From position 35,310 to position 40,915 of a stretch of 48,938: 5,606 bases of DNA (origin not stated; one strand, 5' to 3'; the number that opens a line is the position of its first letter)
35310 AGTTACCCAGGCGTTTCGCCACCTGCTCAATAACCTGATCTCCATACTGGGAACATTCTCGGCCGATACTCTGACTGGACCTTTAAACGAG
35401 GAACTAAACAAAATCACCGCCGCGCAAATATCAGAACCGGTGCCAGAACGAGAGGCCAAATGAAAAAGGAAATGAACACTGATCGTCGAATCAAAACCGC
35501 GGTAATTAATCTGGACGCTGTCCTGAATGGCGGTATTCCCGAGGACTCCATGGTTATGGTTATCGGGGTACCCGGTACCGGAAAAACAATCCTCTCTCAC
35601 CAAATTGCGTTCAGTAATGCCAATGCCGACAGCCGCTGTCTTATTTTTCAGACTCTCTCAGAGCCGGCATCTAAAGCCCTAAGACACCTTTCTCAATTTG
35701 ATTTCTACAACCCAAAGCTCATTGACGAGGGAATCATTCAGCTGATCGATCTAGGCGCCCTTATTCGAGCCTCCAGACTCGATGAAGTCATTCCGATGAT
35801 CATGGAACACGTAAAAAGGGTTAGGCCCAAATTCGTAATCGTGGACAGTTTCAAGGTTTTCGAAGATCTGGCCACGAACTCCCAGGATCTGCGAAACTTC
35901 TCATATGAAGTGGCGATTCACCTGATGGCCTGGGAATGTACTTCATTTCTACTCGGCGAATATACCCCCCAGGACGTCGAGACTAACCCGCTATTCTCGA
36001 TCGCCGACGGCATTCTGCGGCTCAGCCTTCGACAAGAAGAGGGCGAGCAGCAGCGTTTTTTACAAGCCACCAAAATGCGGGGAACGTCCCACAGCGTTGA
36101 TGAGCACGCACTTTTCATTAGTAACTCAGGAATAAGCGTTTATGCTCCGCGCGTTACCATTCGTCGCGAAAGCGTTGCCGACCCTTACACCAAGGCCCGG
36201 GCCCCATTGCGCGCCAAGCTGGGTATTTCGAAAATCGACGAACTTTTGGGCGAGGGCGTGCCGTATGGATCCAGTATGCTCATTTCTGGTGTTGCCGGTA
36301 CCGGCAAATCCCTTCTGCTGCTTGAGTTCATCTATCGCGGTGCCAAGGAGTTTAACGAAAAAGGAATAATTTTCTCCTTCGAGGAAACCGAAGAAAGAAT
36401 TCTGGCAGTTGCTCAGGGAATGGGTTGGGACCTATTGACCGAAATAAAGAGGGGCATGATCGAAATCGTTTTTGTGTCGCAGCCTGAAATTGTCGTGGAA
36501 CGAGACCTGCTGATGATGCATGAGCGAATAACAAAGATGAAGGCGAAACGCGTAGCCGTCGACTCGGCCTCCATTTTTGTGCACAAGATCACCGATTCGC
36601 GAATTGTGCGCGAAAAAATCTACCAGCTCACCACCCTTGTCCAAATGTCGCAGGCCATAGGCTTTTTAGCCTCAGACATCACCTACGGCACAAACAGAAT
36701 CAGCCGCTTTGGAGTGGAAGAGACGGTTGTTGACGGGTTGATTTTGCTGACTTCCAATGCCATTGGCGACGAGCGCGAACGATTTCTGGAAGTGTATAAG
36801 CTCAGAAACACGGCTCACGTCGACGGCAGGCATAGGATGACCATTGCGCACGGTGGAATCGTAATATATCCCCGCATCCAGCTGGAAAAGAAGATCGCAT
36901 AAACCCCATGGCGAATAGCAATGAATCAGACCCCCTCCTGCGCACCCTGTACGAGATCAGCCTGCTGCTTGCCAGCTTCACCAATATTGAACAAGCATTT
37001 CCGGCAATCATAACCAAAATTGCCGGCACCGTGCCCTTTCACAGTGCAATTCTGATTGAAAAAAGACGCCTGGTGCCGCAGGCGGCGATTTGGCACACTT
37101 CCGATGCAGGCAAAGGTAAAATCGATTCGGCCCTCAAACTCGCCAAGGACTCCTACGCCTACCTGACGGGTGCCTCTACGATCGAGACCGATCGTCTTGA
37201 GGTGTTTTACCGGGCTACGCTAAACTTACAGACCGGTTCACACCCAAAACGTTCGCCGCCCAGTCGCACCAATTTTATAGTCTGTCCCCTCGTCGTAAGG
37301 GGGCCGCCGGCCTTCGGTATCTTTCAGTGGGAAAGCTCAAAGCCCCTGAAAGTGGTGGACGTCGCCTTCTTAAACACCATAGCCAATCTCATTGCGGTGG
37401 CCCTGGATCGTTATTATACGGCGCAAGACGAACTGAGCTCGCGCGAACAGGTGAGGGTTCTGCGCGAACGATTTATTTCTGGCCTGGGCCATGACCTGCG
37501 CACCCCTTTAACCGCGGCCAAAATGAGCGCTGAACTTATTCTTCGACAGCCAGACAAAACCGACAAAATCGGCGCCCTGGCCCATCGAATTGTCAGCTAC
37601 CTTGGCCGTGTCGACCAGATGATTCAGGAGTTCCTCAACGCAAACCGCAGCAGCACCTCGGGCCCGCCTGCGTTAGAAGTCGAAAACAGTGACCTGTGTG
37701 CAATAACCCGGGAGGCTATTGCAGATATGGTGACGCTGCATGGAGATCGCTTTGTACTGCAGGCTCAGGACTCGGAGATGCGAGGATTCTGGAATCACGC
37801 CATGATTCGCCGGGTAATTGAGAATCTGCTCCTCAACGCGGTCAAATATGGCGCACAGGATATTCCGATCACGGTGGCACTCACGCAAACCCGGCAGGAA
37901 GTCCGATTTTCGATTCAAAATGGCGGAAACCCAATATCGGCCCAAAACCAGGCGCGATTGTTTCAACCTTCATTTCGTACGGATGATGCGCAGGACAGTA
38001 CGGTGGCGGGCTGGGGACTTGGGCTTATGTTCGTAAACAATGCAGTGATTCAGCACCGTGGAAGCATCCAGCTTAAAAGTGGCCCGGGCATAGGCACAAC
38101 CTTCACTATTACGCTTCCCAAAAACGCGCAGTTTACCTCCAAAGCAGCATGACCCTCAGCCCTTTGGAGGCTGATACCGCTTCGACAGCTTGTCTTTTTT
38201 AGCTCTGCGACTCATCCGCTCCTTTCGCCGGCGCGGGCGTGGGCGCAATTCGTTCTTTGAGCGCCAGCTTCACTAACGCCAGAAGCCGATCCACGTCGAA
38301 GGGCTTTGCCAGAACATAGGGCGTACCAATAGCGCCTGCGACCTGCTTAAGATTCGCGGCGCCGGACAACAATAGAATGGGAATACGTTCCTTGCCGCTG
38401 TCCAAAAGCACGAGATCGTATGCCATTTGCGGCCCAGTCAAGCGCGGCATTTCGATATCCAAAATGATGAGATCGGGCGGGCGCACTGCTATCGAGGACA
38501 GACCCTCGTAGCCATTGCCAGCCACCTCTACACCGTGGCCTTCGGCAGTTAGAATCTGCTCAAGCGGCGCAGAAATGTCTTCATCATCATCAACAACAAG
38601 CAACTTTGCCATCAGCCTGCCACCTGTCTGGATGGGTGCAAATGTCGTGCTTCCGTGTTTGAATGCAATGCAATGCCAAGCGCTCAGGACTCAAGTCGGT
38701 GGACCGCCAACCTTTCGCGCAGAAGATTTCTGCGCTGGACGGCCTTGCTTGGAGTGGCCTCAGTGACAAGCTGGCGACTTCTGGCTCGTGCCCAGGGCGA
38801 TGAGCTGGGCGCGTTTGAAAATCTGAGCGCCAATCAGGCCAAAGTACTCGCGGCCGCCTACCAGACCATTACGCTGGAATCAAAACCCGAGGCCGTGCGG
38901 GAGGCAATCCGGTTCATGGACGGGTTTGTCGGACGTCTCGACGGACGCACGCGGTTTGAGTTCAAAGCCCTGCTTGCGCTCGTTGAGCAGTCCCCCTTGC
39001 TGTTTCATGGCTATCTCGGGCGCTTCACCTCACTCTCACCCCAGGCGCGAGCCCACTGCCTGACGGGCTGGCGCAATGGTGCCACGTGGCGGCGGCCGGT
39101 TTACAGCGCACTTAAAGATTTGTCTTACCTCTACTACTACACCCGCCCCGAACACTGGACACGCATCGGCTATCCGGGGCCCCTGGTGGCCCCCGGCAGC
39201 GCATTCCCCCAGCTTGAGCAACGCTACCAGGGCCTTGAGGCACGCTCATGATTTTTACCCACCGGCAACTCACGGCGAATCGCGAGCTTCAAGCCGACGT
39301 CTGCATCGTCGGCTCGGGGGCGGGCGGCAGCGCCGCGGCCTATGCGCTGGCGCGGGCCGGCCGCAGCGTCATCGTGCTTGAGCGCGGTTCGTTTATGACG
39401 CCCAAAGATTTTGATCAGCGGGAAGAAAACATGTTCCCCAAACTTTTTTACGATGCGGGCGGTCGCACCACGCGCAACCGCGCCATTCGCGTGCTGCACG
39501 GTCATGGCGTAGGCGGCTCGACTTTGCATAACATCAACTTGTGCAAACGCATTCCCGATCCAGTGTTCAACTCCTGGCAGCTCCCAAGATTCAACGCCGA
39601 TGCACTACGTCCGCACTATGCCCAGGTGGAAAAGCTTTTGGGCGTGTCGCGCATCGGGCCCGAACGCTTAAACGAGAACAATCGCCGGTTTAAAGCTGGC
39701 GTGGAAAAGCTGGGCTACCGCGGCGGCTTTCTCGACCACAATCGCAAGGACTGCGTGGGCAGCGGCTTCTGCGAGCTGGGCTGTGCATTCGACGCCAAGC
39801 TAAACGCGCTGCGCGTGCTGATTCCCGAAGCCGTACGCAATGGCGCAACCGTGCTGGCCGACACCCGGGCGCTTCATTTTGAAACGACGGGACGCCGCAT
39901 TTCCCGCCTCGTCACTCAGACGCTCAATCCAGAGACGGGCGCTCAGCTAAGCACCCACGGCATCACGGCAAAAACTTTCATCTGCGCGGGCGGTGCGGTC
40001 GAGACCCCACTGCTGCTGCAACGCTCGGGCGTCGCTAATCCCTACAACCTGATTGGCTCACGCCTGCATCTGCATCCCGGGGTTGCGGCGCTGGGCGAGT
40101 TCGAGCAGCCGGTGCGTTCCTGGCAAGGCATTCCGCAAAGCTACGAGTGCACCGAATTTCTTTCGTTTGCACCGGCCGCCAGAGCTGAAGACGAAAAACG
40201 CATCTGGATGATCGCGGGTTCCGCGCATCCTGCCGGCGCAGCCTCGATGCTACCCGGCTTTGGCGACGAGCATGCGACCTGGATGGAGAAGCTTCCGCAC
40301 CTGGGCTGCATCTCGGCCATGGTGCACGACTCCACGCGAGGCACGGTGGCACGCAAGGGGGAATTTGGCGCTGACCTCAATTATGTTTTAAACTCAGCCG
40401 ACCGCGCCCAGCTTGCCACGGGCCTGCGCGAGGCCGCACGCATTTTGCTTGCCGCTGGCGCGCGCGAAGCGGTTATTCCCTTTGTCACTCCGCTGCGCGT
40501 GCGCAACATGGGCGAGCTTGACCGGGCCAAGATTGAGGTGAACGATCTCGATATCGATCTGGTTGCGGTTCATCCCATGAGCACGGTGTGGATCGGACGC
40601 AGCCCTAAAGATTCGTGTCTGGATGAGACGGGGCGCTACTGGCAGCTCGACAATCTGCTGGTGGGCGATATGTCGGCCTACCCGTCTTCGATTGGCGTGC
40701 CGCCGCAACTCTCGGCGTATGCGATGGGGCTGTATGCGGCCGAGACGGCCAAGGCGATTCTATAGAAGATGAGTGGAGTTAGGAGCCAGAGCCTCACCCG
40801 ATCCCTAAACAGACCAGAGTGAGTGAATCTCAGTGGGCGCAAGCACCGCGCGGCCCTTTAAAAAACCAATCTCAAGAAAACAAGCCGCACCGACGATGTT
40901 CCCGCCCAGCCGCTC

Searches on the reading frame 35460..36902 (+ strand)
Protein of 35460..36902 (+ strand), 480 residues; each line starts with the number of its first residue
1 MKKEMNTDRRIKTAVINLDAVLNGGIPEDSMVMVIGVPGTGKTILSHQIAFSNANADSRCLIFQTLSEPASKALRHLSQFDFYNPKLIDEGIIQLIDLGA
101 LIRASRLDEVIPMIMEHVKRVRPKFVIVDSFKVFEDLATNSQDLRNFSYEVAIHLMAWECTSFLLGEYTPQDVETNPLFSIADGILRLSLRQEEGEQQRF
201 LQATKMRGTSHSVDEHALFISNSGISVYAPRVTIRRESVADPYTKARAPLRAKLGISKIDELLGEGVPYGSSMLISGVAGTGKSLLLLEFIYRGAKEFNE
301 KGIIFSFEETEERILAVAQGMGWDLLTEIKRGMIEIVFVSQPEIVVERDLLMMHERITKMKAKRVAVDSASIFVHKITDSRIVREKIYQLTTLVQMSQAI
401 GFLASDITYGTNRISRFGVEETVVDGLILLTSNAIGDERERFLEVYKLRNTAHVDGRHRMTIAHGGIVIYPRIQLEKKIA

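Call 22: search_protein_families(library=pfam, proteins=[window:35460-36902:+], max_evalue=0.001)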
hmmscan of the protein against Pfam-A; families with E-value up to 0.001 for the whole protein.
window:35460-36902:+ (480 aa): 12 families
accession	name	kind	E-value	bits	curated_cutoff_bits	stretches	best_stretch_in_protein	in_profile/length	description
PF06745.19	ATPase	-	6.3e-82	274.8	26.6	2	253-472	2-229/231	KaiC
PF13481.12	AAA_25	-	1.2e-09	38.5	27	0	12-131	16-152/195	AAA domain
PF13191.12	AAA_16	-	1.4e-07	32.6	32.6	0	270-309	24-59/167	AAA ATPase domain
PF03796.21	DnaB_C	-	1.5e-07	31.5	27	0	11-100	2-91/255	DnaB-like helicase C terminal domain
PF09848.15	SLFN-g3_helicase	-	5e-07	29.8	24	0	30-76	2-49/354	Schlafen group 3, DNA/RNA helicase domain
PF13401.12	AAA_22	-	3.3e-06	27.9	27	0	29-131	5-93/130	AAA domain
PF25199.1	nSTAND_NTPase5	-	6.6e-06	26.4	34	0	271-302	42-72/145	Novel STAND NTPase 5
PF12775.13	AAA_7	-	6.4e-05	23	25.8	0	20-67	24-70/181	P-loop containing dynein motor region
PF20720.3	nSTAND3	-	0.00014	22.1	27.2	0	28-68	16-56/155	Novel STAND NTPase 3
PF05729.18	NACHT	-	0.00016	22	26.7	0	31-63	2-34/167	NACHT domain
PF13245.12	AAA_19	-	0.0005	20.7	25.1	0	29-75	11-58/134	AAA domain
PF13173.12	AAA_14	-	0.00059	20.3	27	0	273-317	5-47/129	AAA domain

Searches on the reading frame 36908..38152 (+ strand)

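Call 22: search_protein_families(library=pfam, proteins=[window:36908-38152:+], max_evalue=0.001)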
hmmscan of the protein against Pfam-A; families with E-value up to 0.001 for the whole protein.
window:36908-38152:+ (414 aa): 2 families
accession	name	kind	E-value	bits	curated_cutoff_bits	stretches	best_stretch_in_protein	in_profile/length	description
PF02518.31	HATPase_c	-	4.3e-21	75.9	26.4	1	300-405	6-109/111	Histidine kinase-, DNA gyrase B-, and HSP90-like ATPase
PF00512.31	HisKA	-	5e-10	39.7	26.9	1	186-247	2-62/66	His Kinase A (phospho-acceptor) domain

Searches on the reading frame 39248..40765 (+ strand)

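Call 22: search_protein_families(library=pfam, proteins=[window:39248-40765:+], max_evalue=0.001)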
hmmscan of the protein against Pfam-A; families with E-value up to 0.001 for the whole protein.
window:39248-40765:+ (505 aa): 8 families
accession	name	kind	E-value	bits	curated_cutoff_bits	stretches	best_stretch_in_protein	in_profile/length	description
PF00732.25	GMC_oxred_N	-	1.9e-33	116.5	23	1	65-277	3-217/218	GMC oxidoreductase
PF05199.19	GMC_oxred_C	-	4.5e-18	66.6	24.6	1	375-494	20-139/139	GMC oxidoreductase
PF01266.30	DAO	-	7.4e-10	39.3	27.9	1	17-47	1-31/353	FAD dependent oxidoreductase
PF12831.13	FAD_oxidored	-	4.4e-07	30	27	1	17-49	1-33/416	FAD dependent oxidoreductase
PF13450.12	NAD_binding_8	-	2.2e-06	28.3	21.9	1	20-48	1-29/68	NAD(P)-binding Rossmann-like domain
PF00890.30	FAD_binding_2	-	1.3e-05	25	20.4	1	17-48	1-32/414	FAD binding domain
PF01494.25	FAD_binding_3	-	0.0001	22.1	22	1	16-47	2-33/349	FAD binding domain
PF07992.20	Pyr_redox_2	-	0.00017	21.6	26.1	1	17-47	2-32/291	Pyridine nucleotide-disulphide oxidoreductase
